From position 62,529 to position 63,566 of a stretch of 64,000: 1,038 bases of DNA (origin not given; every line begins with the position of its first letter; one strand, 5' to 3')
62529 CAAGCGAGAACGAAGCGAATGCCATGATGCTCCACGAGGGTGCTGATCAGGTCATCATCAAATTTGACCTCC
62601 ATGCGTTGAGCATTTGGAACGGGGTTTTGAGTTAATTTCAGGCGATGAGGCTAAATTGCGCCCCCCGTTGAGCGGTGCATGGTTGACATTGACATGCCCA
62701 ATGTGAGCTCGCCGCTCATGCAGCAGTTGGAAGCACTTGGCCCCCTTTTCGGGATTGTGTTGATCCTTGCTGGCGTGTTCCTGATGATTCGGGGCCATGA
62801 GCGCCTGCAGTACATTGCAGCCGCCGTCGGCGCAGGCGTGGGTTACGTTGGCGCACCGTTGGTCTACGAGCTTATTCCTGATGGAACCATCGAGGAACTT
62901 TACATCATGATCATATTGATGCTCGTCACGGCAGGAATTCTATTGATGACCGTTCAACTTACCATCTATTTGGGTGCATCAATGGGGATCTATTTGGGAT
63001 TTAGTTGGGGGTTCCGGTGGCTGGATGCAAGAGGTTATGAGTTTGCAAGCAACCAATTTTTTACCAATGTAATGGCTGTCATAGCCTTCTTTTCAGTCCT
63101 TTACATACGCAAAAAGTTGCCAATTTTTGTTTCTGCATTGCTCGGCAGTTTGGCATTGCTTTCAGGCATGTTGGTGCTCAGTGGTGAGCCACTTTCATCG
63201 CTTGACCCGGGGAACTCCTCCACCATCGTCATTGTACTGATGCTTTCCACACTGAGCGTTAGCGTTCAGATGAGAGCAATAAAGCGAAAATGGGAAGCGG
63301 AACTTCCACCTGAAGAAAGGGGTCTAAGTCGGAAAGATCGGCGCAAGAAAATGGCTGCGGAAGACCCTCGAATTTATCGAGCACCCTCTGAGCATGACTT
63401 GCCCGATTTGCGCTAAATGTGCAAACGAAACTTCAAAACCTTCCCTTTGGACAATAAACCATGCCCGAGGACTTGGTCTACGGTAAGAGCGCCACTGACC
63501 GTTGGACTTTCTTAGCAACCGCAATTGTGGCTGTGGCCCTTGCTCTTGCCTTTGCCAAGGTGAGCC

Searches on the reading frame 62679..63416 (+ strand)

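Call 41: search_protein_families(library=pfam, proteins=[window:62679-63416:+], max_evalue=1)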
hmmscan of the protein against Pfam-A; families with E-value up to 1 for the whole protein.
window:62679-63416:+ (245 aa): 4 families
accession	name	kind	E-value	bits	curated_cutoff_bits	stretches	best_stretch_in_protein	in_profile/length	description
PF13886.12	TM7S3_TM198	-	0.0044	17.2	29.2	1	25-170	1-154/199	TM7S3/TM198-like domain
PF20712.2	CyanoTRADDas_TM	-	0.046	14.3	24.3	1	24-59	19-55/68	Cyanobacterial TRADD-N associated 2-Transmembrane domain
PF03905.18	Corona_NS4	-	0.093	13.2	25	1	90-116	18-43/45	Coronavirus non-structural protein NS4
PF18895.5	T4SS_pilin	-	0.21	12.1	26.6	1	20-58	20-60/71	Type IV secretion system pilin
